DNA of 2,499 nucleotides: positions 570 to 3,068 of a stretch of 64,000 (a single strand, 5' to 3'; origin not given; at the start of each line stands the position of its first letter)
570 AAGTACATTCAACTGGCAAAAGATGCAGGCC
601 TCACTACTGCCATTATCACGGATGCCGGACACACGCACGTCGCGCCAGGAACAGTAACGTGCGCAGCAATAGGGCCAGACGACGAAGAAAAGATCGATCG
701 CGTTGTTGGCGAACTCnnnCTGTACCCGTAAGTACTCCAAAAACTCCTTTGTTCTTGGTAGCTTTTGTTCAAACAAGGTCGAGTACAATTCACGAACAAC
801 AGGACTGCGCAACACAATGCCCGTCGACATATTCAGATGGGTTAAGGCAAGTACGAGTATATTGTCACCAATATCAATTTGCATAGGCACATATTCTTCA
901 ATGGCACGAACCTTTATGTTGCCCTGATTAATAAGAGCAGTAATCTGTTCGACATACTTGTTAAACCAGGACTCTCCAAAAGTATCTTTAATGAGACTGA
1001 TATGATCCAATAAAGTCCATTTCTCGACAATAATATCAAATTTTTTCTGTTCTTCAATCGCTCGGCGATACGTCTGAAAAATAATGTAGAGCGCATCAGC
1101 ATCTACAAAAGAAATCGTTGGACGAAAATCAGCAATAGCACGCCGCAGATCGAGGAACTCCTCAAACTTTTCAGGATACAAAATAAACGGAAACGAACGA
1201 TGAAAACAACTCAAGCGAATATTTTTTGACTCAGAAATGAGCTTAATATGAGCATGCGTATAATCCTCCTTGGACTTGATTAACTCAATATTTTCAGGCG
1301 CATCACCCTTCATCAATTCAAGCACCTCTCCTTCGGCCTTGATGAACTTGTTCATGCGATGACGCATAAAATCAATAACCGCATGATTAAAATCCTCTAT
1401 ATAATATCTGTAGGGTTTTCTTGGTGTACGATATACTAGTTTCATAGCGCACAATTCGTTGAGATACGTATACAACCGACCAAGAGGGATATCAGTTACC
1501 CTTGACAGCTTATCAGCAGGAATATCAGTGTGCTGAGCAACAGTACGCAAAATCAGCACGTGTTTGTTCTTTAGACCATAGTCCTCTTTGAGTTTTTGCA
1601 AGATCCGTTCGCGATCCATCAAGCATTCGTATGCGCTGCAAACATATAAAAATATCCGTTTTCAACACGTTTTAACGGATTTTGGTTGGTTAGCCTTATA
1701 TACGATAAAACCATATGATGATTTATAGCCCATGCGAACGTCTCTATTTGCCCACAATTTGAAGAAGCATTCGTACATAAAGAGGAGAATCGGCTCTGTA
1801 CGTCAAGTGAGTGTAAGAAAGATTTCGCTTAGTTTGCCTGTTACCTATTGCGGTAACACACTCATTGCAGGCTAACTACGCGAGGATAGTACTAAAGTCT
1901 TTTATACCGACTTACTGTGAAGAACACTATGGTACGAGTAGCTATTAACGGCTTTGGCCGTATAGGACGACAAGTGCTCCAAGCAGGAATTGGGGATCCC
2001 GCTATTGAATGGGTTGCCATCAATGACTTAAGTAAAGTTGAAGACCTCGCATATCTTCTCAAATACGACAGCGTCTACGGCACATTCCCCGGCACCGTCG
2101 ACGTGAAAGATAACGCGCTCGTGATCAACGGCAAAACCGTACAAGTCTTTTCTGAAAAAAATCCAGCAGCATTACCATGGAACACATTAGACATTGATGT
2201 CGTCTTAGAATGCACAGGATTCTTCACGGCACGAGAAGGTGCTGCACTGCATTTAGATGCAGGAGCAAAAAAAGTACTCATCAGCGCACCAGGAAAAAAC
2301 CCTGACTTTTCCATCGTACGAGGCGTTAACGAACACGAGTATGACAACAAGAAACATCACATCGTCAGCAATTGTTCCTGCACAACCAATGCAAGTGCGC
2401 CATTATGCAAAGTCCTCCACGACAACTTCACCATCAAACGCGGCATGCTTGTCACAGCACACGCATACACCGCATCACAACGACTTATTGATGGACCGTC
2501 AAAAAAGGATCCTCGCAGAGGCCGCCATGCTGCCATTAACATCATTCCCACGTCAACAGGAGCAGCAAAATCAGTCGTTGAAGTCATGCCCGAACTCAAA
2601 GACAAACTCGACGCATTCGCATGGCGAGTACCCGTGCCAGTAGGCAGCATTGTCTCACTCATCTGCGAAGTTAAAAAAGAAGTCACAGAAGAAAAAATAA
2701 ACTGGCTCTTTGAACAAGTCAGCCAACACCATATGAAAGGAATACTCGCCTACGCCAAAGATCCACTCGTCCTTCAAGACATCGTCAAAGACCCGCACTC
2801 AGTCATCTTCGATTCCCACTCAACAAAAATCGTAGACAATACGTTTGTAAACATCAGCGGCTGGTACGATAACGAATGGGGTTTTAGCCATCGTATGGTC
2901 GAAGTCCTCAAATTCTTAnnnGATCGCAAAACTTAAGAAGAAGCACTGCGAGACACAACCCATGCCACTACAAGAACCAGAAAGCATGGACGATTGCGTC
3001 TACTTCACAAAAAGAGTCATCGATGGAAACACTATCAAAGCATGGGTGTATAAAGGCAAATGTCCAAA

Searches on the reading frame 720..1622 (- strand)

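Call 64: search_protein_families(library=pfam, proteins=[window:720-1622:-], max_evalue=0.001)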
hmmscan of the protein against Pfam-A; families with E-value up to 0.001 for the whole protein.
window:720-1622:- (301 aa): 1 family
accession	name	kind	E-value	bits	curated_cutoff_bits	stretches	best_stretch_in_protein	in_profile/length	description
PF01978.25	TrmB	-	6.1e-06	26.4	25.6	1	11-76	1-65/68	Sugar-specific transcriptional regulator TrmB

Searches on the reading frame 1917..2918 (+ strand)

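Call 64: search_protein_families(library=pfam, proteins=[window:1917-2918:+], max_evalue=0.001)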
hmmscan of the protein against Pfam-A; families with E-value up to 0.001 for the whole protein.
window:1917-2918:+ (334 aa): 2 families
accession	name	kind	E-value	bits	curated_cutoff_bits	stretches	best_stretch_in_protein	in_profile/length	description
PF02800.25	Gp_dh_C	-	1.1e-56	191.2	24.4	1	161-317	2-158/158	Glyceraldehyde 3-phosphate dehydrogenase, C-terminal domain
PF00044.30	Gp_dh_N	-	2.9e-38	130.6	31.7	1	6-105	1-100/101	Glyceraldehyde 3-phosphate dehydrogenase, NAD binding domain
